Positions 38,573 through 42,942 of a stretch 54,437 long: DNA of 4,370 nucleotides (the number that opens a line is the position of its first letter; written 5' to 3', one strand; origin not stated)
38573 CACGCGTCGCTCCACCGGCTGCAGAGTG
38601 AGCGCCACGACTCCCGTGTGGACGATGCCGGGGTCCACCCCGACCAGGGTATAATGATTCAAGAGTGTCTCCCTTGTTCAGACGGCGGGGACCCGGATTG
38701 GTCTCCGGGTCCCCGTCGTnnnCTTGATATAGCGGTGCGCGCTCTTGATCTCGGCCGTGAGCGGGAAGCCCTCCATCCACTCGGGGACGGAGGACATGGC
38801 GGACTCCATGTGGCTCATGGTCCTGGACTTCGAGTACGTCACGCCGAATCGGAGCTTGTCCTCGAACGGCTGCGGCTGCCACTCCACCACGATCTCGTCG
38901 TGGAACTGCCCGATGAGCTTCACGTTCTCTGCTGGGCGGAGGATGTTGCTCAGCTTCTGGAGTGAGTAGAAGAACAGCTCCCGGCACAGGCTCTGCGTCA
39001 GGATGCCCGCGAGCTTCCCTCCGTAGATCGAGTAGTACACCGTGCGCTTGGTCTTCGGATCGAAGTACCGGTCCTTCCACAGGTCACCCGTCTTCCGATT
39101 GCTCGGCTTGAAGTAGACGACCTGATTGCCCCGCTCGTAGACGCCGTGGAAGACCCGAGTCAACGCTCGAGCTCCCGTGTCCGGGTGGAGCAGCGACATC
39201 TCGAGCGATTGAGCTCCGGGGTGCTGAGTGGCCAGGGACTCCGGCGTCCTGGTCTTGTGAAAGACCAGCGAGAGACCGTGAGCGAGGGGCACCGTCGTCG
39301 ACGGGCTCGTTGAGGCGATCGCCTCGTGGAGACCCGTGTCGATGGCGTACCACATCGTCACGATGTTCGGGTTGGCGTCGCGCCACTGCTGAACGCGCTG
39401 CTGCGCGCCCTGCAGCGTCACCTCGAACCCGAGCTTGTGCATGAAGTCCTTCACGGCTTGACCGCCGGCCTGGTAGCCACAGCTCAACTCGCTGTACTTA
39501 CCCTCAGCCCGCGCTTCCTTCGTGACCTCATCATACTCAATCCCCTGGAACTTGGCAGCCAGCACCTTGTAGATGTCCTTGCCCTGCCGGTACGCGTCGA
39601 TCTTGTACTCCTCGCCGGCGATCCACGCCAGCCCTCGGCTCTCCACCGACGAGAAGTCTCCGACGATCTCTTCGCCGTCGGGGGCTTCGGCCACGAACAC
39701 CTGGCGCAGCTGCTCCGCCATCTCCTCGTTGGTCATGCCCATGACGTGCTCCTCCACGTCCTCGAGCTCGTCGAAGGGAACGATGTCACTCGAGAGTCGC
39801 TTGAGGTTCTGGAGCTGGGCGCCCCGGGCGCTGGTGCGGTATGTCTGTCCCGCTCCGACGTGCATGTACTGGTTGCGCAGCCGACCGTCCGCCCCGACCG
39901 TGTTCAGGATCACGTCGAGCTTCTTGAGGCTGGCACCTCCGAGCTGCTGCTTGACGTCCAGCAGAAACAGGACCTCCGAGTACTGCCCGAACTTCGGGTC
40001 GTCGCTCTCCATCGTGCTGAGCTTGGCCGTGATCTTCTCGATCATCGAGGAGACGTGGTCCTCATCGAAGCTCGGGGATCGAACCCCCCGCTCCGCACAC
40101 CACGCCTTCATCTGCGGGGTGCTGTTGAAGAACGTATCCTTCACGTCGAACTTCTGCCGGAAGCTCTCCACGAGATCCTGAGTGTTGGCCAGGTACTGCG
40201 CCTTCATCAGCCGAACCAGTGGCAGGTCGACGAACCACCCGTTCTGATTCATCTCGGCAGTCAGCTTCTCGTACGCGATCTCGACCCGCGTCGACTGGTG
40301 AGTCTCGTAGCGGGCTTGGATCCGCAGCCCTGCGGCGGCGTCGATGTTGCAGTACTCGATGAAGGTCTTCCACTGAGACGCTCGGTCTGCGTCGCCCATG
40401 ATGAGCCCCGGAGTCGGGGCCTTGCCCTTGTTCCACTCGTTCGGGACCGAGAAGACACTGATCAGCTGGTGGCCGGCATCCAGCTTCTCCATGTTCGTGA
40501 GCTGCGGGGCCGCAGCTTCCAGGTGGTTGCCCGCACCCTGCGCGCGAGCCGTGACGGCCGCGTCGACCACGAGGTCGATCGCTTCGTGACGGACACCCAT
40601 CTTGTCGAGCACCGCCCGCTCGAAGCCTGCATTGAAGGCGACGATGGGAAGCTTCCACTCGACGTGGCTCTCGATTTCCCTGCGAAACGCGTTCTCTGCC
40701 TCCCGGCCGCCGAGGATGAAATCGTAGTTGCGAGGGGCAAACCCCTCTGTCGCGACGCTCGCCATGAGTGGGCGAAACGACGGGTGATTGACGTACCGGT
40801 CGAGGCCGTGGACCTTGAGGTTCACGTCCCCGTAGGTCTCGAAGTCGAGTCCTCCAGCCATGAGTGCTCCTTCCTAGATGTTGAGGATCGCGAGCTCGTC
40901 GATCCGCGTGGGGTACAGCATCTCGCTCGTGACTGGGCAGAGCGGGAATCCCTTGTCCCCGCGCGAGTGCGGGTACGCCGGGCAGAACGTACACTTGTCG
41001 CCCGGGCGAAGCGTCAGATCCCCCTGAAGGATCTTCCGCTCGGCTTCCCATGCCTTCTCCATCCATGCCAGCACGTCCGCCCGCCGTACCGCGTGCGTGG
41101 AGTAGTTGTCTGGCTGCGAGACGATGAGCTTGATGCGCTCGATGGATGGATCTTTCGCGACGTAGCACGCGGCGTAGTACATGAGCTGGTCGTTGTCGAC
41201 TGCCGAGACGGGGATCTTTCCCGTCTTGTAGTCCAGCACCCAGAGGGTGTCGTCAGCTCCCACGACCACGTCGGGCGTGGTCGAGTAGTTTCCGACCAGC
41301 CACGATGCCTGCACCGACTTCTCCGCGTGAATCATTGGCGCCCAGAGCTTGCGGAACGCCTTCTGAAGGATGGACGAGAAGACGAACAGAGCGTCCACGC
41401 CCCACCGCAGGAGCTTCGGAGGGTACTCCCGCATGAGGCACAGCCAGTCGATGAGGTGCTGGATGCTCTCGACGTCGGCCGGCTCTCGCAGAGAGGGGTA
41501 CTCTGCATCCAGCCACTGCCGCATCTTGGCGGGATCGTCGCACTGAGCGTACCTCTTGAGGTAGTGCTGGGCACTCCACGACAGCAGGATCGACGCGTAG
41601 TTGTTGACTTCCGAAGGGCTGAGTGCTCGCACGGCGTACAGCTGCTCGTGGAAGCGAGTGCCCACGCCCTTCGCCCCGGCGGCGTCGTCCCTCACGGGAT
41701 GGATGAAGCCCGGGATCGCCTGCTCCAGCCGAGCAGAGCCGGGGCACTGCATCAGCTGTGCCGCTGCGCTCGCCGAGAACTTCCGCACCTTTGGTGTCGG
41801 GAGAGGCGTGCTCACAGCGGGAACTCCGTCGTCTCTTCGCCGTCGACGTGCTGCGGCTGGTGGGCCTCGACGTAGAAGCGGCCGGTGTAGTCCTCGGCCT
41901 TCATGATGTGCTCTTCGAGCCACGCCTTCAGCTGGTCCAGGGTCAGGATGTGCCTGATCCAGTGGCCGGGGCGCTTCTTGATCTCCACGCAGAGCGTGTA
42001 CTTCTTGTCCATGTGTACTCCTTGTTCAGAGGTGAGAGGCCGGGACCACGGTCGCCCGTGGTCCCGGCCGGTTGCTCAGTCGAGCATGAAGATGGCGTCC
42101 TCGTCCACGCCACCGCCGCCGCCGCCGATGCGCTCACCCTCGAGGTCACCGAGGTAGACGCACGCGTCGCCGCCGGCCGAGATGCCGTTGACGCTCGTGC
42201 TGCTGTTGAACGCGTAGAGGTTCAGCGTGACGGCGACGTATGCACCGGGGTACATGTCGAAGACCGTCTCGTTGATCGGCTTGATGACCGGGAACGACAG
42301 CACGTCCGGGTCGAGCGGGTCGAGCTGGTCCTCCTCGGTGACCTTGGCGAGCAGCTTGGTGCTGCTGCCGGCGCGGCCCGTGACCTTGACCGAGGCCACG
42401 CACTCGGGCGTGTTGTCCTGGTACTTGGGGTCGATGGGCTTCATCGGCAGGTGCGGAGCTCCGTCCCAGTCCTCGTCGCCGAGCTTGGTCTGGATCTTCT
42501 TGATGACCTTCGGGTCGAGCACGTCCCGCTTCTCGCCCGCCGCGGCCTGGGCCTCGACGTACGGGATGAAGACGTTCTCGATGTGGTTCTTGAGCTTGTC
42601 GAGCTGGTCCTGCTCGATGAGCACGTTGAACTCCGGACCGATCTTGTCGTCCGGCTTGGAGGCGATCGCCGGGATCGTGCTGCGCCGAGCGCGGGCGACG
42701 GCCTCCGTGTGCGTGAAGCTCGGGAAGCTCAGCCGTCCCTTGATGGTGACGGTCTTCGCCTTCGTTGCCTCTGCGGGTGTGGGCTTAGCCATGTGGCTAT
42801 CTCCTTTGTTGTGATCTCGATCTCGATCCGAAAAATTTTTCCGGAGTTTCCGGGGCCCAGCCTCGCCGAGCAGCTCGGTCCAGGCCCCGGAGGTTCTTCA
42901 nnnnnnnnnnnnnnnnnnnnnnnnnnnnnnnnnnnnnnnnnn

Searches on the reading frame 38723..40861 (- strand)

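Call 39: search_protein_families(library=phrogs, proteins=[window:38723-40861:-], max_evalue=0.001)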
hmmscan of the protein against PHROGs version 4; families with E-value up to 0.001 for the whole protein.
window:38723-40861:- (713 aa): 4 families
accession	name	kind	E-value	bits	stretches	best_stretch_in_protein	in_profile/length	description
phrog_17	-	DNA, RNA and nucleotide metabolism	4e-69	234.8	1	5-710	675-1229/1445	DNA polymerase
phrog_10285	-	DNA, RNA and nucleotide metabolism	1.8e-30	107.1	1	376-705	36-312/321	DNA polymerase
phrog_7766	-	DNA, RNA and nucleotide metabolism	3.4e-15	56.9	1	486-713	8-185/186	DNA polymerase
phrog_2573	-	DNA, RNA and nucleotide metabolism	8.2e-05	22.9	1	383-481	3-113/336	DNA polymerase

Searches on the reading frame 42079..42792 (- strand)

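Call 39: search_protein_families(library=phrogs, proteins=[window:42079-42792:-], max_evalue=0.001)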
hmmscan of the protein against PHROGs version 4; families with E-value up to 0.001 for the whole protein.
window:42079-42792:- (238 aa): 1 family
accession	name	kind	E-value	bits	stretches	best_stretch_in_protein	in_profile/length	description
phrog_112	-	DNA, RNA and nucleotide metabolism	0.0006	20.6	0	110-228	102-186/265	Gp2.5-like ssDNA binding protein and ssDNA annealing protein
